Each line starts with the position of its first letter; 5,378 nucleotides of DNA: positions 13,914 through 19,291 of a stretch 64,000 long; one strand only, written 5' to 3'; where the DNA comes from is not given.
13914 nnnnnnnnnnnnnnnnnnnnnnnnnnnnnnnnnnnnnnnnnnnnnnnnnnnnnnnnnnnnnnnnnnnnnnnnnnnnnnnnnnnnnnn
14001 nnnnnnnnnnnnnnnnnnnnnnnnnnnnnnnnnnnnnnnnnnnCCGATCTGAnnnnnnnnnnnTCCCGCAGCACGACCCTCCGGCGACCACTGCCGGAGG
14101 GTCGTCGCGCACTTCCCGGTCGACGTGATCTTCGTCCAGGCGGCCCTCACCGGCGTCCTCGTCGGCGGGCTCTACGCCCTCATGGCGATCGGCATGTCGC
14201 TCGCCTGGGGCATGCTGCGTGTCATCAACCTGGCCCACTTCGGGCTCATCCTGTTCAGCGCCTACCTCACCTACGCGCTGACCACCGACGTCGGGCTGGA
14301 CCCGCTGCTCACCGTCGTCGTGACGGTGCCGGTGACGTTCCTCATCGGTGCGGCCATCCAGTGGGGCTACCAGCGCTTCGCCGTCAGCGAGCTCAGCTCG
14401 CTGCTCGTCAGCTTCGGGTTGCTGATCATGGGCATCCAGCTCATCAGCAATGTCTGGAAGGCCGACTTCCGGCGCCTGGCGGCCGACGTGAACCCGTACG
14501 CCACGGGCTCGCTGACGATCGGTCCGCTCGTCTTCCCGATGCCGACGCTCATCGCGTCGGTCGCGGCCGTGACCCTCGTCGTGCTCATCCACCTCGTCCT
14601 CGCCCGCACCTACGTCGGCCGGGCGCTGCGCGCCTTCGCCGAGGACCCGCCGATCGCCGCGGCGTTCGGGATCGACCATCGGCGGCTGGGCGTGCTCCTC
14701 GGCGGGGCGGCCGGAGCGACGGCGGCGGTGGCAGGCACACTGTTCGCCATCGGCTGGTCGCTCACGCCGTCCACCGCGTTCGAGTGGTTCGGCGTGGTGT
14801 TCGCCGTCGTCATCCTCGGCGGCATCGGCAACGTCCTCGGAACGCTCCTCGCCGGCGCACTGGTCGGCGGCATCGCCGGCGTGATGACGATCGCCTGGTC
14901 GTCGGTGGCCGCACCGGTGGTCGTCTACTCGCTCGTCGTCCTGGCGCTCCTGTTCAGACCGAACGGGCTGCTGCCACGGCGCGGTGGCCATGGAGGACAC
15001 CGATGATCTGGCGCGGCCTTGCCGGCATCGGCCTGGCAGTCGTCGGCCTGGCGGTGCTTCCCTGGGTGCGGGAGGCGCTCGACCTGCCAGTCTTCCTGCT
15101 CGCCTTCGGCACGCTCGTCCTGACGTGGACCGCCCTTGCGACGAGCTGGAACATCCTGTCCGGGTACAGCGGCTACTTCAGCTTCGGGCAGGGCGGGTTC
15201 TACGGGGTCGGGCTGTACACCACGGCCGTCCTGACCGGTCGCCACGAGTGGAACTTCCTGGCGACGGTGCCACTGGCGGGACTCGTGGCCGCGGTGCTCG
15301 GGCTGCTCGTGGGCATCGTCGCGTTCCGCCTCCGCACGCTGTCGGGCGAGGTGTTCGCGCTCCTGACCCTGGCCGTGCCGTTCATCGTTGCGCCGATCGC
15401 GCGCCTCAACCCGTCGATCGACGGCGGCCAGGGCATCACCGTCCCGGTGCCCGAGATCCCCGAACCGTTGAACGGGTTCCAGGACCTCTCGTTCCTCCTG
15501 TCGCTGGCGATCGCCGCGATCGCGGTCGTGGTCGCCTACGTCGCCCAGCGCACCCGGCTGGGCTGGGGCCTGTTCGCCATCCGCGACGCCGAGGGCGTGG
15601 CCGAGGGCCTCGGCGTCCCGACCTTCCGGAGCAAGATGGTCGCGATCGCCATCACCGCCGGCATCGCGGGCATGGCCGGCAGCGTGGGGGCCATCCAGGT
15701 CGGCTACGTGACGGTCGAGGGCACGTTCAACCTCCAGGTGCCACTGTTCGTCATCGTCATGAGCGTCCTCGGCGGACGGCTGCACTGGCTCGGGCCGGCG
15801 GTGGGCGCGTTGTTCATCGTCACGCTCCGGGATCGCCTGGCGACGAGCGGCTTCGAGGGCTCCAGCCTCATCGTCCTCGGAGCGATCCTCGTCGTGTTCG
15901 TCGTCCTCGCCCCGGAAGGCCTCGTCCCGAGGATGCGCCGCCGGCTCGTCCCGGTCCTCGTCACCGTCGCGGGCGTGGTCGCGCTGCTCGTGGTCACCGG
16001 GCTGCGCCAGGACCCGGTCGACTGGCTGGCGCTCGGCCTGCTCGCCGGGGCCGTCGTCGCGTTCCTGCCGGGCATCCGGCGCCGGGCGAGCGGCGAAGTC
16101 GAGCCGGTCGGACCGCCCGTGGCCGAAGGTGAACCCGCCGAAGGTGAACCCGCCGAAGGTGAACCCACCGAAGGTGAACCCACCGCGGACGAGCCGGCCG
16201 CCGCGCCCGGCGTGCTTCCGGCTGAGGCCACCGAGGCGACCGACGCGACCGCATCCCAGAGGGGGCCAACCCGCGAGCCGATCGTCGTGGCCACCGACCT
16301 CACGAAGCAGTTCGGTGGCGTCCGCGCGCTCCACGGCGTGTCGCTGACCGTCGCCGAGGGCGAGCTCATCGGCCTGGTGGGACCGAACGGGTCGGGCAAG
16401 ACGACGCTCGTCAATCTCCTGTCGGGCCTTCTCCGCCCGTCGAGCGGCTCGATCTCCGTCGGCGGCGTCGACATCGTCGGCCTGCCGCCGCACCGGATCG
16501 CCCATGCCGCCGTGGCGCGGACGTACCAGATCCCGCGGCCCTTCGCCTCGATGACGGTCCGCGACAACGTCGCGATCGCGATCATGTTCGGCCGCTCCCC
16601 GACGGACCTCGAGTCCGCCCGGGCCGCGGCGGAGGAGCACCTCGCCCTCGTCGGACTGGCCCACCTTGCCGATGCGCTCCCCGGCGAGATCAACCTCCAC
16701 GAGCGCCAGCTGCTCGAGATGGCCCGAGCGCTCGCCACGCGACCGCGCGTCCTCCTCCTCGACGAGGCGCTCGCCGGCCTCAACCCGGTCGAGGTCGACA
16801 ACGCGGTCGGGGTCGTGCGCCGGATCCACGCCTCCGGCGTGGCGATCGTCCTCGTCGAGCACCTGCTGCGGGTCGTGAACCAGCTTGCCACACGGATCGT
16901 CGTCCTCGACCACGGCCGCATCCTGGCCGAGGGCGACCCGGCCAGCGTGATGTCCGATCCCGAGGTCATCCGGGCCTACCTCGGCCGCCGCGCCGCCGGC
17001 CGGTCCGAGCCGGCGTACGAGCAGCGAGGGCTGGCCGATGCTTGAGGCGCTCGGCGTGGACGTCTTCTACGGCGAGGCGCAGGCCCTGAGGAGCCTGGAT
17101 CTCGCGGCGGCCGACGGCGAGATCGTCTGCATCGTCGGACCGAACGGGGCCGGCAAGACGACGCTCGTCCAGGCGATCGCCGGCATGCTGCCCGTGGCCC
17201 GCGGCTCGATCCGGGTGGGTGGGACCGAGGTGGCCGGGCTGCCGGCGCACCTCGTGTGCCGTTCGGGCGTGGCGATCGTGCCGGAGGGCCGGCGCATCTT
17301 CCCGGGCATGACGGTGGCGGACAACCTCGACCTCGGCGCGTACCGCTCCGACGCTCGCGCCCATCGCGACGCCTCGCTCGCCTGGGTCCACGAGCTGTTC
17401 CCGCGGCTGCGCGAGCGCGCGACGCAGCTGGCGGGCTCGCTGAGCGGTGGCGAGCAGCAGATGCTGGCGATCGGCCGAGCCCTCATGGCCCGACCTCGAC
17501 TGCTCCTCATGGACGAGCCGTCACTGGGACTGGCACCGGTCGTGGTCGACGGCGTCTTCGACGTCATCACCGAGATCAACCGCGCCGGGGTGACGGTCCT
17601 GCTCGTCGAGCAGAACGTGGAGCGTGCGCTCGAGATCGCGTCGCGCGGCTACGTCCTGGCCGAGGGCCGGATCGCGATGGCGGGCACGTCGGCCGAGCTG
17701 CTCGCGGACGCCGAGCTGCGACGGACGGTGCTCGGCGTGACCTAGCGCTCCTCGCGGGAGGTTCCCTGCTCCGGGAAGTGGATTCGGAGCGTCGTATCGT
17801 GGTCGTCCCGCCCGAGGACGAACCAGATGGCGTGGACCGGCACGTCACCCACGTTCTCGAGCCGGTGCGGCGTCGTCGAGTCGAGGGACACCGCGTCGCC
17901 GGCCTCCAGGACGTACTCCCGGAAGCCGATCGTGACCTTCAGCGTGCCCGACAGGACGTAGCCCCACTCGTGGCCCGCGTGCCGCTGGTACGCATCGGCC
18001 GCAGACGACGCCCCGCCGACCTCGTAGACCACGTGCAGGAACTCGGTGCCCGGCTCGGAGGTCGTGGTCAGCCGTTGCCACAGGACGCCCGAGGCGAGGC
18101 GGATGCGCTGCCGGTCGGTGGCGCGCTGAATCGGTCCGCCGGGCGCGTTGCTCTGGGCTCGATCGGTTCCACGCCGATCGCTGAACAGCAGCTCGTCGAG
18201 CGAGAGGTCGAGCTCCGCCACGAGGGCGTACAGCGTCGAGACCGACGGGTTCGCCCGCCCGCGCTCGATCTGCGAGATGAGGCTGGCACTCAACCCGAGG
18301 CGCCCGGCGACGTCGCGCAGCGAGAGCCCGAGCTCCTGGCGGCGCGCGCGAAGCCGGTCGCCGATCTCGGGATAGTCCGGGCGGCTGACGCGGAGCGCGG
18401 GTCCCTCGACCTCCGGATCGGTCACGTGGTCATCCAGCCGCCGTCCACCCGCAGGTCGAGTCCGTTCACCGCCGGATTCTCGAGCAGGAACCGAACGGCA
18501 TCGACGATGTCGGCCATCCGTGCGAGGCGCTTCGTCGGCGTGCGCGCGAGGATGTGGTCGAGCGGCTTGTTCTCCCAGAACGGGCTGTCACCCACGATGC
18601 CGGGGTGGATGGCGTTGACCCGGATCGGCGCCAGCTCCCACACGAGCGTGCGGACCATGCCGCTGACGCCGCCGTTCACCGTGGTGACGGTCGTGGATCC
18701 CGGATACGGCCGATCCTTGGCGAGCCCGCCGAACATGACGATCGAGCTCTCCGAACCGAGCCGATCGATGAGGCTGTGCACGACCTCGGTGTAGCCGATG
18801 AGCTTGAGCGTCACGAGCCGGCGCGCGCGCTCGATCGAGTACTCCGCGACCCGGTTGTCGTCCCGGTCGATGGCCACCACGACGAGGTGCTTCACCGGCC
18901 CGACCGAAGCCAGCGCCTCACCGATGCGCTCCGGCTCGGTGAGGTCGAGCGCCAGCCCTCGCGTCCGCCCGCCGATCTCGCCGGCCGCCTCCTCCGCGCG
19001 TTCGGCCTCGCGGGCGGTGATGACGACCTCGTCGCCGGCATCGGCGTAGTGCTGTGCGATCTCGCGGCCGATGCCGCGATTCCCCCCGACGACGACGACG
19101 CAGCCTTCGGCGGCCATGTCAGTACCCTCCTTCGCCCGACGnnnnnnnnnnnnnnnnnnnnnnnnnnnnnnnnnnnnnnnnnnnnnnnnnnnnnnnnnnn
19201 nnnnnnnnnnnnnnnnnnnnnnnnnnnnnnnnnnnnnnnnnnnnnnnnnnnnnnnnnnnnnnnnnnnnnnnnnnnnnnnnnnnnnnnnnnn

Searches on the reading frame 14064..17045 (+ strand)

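Call 36: search_protein_families(library=pfam, proteins=[window:14064-17045:+], max_evalue=0.001)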
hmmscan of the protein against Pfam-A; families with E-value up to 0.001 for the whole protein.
window:14064-17045:+ (993 aa): 5 families
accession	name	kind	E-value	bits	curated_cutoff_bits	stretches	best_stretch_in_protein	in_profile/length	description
PF02653.21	BPD_transp_2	-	1e-30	107.3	26.8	1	348-612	5-268/269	Branched-chain amino acid transport system / permease component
PF00005.33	ABC_tran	-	3e-26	93.1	25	1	756-903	1-136/137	ABC transporter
PF12399.14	BCA_ABC_TP_C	-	5.7e-10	39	25.5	1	952-977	1-26/27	Branched-chain amino acid ATP-binding cassette transporter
PF13304.12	AAA_21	-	0.00037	21.1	27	1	769-810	2-43/304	AAA domain, putative AbiEii toxin, Type IV TA system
PF13191.12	AAA_16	-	0.00065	20.7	32.6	0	763-902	19-141/167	AAA ATPase domain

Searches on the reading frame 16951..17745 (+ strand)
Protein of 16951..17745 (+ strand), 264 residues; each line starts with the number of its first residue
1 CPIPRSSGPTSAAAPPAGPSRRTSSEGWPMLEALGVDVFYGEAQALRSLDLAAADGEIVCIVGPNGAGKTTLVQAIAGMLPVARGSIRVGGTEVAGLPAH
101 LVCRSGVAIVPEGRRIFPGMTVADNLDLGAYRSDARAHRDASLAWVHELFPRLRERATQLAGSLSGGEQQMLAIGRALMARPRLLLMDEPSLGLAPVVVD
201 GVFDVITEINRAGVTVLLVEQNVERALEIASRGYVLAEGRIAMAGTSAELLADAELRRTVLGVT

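Call 36: search_protein_families(library=pfam, proteins=[window:16951-17745:+], max_evalue=0.001)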
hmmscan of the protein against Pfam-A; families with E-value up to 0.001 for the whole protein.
window:16951-17745:+ (264 aa): 9 families
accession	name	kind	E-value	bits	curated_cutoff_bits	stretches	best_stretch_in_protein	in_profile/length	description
PF00005.33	ABC_tran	-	1.3e-28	100.7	25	1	47-191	2-136/137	ABC transporter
PF13304.12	AAA_21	-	1.2e-10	42.4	27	1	58-80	1-23/304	AAA domain, putative AbiEii toxin, Type IV TA system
PF01078.27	Mg_chelatase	-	3e-06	27.2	20.3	1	40-83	6-49/207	Magnesium chelatase, subunit ChlI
PF13476.12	AAA_23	-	3.5e-06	28.2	27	1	55-78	18-41/201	AAA domain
PF02463.25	SMC_N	-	0.0001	22.2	40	0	55-81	23-49/220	RecF/RecN/SMC N terminal domain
PF13555.12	AAA_29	-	0.00031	20.9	27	1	55-80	22-46/61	P-loop containing region of AAA domain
PF13514.12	AAA_27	-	0.00035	20.6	22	1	47-80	17-50/206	AAA domain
PF13191.12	AAA_16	-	0.00081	20.4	32.6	0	52-81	18-49/167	AAA ATPase domain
PF03193.22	RsgA_GTPase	-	0.00095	19.5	30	0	31-88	79-138/174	RsgA GTPase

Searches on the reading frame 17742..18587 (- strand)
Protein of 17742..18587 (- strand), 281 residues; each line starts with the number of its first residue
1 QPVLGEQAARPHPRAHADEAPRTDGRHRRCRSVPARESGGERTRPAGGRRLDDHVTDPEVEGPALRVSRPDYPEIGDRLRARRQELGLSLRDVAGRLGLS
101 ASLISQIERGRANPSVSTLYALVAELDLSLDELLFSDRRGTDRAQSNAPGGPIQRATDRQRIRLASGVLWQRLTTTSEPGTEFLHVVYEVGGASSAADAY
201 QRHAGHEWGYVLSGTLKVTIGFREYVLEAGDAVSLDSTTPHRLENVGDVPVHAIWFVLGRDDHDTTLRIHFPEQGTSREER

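Call 38: search_protein_families(library=pfam, proteins=[window:17742-18587:-], max_evalue=0.001)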
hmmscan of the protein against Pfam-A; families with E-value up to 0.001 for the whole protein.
window:17742-18587:- (281 aa): 8 families
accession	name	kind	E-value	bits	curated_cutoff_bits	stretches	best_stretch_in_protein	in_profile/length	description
PF07883.17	Cupin_2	-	1.1e-17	63.9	27.2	1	186-256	3-69/70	Cupin domain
PF01381.28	HTH_3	-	1.7e-15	57.2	23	1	79-133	1-55/55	Helix-turn-helix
PF13560.12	HTH_31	-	4.4e-14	53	27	1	74-132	1-60/64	Helix-turn-helix domain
PF12844.13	HTH_19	-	1.1e-11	44.9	30.2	1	76-134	1-59/64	Helix-turn-helix domain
PF02311.25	AraC_binding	-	4.6e-07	30.1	21.1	1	199-256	17-74/135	AraC-like ligand binding domain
PF13413.12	HTH_25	-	2.4e-06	27.7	24.6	1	78-111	1-34/62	Helix-turn-helix domain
PF01050.24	MannoseP_isomer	-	0.0001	22.9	23.6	1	204-256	48-100/116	Mannose-6-phosphate isomerase C-terminal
PF13443.12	HTH_26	-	0.00072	20.2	22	0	78-134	1-58/63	Cro/C1-type HTH DNA-binding domain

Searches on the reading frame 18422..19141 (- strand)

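Call 38: search_protein_families(library=pfam, proteins=[window:18422-19141:-], max_evalue=0.001)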
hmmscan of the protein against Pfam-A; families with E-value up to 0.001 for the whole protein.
window:18422-19141:- (239 aa): 7 families
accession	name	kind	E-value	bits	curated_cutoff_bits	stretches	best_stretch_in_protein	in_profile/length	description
PF13561.12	adh_short_C2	-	1.7e-26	93.7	27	1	21-236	5-235/236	Enoyl-(Acyl carrier protein) reductase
PF00106.31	adh_short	-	5.1e-22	78.8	26.6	1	14-190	2-188/195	short chain dehydrogenase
PF23441.1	SDR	-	2e-12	47.5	27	1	129-236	140-255/258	SDR-like rossmann domain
PF08659.16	KR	-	1e-06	29.3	22.6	1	13-126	1-125/180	KR domain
PF01370.27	Epimerase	-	0.00019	21.4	20.9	1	15-116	1-100/240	NAD dependent epimerase/dehydratase family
PF08495.15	FIST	-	0.00036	20.9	23.2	0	69-164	72-148/189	FIST N domain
PF13460.12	NAD_binding_10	-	0.00039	20.8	27.2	1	19-106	1-85/184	NAD(P)H-binding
